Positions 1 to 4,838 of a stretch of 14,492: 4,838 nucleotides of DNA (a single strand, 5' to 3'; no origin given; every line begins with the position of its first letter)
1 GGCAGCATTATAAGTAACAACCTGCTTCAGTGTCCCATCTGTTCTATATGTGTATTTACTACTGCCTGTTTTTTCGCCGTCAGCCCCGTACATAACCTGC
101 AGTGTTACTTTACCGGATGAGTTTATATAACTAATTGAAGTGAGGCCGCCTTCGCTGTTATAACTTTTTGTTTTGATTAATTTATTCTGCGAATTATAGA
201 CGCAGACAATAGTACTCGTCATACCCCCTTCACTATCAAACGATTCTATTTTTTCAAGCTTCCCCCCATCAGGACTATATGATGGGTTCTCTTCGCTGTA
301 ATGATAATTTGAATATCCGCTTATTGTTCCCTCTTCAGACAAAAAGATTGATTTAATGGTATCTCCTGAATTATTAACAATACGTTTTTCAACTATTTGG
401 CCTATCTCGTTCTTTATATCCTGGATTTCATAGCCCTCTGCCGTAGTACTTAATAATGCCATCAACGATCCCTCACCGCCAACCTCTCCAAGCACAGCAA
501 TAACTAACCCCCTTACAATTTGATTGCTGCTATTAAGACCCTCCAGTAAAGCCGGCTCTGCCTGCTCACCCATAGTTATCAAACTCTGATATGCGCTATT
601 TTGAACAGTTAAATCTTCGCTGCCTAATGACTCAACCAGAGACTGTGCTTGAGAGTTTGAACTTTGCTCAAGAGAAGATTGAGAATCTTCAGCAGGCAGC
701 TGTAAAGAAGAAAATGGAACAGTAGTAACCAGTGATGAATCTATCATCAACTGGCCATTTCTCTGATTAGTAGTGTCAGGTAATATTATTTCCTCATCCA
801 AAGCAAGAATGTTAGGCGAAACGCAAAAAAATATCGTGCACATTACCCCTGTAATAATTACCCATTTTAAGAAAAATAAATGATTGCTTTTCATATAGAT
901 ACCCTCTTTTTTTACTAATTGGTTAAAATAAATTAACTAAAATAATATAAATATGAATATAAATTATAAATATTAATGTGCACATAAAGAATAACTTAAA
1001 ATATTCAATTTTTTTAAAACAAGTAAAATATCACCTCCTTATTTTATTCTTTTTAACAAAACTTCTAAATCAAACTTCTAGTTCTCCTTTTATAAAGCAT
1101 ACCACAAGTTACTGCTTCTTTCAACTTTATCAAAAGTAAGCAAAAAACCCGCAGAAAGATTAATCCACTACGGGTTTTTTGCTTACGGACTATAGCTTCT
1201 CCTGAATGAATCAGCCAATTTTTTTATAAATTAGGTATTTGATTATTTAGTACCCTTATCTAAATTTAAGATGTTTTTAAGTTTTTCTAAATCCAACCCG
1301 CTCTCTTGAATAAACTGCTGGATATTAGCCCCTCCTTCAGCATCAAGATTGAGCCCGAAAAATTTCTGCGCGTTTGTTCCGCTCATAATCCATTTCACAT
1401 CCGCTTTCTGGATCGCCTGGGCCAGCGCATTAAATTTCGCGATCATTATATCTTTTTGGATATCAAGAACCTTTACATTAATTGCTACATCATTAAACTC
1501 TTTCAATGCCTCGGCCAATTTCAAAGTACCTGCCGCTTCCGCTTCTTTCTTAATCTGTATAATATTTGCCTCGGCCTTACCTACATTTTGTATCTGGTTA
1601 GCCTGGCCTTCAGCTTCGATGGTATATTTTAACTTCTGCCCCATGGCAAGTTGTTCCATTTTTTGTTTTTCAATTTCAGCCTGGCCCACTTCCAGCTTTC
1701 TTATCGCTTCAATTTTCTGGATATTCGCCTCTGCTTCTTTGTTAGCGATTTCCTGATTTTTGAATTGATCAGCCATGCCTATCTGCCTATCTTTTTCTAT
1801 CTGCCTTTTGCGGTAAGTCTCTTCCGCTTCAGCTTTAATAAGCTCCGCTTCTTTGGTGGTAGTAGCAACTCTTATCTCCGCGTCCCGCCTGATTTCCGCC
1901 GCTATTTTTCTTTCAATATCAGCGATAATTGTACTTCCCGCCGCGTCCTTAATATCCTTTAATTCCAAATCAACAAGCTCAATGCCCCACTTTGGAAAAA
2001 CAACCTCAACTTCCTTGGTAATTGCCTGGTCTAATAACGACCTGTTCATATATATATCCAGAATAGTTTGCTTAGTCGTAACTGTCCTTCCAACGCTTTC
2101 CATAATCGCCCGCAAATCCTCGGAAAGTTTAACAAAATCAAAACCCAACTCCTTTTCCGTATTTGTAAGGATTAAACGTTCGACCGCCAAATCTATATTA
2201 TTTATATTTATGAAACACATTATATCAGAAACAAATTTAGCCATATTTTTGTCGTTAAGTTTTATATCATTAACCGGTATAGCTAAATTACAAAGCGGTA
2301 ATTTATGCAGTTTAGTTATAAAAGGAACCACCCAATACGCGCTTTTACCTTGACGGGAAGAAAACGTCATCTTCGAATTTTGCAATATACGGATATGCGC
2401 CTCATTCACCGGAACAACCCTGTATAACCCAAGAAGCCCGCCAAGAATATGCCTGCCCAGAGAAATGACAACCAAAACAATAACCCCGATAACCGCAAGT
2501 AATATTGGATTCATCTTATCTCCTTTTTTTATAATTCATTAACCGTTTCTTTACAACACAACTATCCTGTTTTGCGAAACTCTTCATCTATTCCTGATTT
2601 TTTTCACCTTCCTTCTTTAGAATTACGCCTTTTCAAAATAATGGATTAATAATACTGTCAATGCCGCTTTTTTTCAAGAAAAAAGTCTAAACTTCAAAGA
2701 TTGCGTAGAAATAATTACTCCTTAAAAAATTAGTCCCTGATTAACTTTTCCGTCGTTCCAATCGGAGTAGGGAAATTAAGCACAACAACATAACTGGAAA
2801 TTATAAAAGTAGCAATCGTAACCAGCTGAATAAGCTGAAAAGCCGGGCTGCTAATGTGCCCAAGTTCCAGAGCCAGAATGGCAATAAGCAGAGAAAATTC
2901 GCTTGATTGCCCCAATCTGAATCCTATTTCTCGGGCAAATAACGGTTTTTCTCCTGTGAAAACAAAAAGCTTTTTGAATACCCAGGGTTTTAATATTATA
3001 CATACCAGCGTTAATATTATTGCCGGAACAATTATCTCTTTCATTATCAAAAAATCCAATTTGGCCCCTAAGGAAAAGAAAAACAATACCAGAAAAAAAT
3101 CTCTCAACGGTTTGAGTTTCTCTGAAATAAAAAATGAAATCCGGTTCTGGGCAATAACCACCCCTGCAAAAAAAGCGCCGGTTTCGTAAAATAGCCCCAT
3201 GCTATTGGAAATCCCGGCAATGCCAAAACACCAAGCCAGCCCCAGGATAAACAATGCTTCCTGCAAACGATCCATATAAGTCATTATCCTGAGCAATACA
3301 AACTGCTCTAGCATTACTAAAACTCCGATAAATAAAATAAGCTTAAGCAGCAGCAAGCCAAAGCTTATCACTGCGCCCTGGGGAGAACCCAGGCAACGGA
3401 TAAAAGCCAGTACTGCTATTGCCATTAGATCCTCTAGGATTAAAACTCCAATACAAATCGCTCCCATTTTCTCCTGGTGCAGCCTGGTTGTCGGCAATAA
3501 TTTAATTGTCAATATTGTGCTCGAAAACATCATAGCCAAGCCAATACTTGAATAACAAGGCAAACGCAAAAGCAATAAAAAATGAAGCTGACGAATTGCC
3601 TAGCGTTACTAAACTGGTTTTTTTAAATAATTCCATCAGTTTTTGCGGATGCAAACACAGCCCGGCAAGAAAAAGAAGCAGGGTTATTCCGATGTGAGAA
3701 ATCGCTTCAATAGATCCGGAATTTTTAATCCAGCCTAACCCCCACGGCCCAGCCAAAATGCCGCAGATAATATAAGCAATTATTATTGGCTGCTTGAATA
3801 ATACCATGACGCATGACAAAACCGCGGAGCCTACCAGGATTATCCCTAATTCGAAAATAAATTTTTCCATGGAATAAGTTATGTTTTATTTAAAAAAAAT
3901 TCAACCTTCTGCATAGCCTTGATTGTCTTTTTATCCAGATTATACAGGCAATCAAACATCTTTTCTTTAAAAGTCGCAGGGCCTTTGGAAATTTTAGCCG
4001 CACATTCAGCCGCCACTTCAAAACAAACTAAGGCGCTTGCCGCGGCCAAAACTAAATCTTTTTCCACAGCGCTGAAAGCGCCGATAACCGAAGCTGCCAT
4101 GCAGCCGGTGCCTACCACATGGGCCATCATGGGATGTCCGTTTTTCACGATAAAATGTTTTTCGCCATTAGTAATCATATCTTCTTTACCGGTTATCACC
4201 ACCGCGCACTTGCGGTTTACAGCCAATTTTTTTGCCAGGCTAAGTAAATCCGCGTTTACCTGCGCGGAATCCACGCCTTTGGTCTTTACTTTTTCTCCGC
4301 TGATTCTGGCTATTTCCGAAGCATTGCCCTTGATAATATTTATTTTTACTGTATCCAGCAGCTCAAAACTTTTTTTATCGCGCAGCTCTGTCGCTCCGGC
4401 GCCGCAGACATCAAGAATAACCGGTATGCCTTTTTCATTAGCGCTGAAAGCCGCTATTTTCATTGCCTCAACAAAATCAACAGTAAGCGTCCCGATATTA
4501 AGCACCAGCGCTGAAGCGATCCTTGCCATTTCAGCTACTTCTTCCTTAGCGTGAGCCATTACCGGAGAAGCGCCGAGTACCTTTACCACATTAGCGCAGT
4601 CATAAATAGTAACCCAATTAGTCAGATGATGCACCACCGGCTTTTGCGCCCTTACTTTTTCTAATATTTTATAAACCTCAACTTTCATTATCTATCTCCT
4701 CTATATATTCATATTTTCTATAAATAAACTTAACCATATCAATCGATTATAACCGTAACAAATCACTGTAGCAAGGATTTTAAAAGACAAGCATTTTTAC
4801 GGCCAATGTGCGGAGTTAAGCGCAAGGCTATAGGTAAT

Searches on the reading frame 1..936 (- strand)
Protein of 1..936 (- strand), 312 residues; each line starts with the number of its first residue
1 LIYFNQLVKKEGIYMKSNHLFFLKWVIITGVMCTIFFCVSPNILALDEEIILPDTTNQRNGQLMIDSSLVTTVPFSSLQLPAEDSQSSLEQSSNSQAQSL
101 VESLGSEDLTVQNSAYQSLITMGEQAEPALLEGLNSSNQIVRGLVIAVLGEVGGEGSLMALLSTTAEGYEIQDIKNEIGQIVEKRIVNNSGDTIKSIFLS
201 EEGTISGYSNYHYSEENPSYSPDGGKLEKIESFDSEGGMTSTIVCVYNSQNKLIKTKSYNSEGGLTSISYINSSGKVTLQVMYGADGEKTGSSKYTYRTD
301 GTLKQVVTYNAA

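Call 89: search_protein_families(library=padloc, proteins=[window:1-936:-], max_evalue=0.001)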
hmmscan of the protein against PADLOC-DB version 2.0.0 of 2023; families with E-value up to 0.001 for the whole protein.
window:1-936:- (312 aa): 0 families

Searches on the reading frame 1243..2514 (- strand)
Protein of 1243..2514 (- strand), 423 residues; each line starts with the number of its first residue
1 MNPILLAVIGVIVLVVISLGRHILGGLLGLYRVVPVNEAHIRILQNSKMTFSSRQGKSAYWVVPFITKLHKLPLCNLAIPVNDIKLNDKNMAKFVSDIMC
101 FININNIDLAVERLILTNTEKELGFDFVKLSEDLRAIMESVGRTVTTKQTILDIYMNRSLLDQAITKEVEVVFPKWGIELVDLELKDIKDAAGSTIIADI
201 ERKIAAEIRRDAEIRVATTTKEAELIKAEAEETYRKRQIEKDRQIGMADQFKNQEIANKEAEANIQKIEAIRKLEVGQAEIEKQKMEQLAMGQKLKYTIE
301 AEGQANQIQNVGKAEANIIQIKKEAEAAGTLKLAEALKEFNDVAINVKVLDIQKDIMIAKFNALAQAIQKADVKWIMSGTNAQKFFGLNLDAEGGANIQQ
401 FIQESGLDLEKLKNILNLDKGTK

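Call 11: search_protein_families(library=pfam, proteins=[window:1243-2514:-], max_evalue=0.01)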
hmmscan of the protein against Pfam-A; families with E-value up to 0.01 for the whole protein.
window:1243-2514:- (423 aa): 1 family
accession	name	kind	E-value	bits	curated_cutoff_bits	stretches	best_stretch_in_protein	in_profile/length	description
PF01145.31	Band_7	-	3.8e-17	63.3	23.6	1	35-220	4-175/176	SPFH domain / Band 7 family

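Call 89: search_protein_families(library=padloc, proteins=[window:1243-2514:-], max_evalue=0.001)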
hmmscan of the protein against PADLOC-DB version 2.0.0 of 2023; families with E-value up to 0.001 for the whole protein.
window:1243-2514:- (423 aa): 0 families

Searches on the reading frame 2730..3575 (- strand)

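Call 11: search_protein_families(library=pfam, proteins=[window:2730-3575:-], max_evalue=0.01)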
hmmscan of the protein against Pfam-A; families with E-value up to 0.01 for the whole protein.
window:2730-3575:- (281 aa): 1 family
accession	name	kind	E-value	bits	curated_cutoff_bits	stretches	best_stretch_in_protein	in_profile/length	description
PF00999.27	Na_H_Exchanger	-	3.7e-28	98.9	26.2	1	11-262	109-367/375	Sodium/hydrogen exchanger, transmembrane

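Call 89: search_protein_families(library=padloc, proteins=[window:2730-3575:-], max_evalue=0.001)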
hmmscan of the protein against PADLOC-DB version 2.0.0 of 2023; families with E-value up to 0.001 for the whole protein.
window:2730-3575:- (281 aa): 0 families

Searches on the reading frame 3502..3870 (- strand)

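Call 11: search_protein_families(library=pfam, proteins=[window:3502-3870:-], max_evalue=0.01)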
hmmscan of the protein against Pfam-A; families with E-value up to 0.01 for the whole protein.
window:3502-3870:- (122 aa): 1 family
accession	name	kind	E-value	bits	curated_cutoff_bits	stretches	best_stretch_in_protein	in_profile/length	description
PF00999.27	Na_H_Exchanger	-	9.1e-15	54.8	26.2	1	21-116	10-104/375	Sodium/hydrogen exchanger, transmembrane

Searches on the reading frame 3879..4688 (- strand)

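Call 11: search_protein_families(library=pfam, proteins=[window:3879-4688:-], max_evalue=0.01)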
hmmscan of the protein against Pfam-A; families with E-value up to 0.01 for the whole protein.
window:3879-4688:- (269 aa): 3 families
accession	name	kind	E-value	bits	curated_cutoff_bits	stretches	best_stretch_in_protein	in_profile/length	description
PF02110.20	HK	-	6.7e-79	265.2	27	1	9-253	1-246/247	Hydroxyethylthiazole kinase family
PF08543.17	Phos_pyr_kin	-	2.5e-07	30.8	27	1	74-236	73-241/246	Phosphomethylpyrimidine kinase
PF01256.23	Carb_kinase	-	2.7e-07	30.7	27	1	43-232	48-225/242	NAD(P)H-hydrate dehydratase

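Call 89: search_protein_families(library=padloc, proteins=[window:3879-4688:-], max_evalue=0.001)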
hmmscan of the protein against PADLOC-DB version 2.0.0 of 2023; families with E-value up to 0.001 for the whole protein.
window:3879-4688:- (269 aa): 0 families
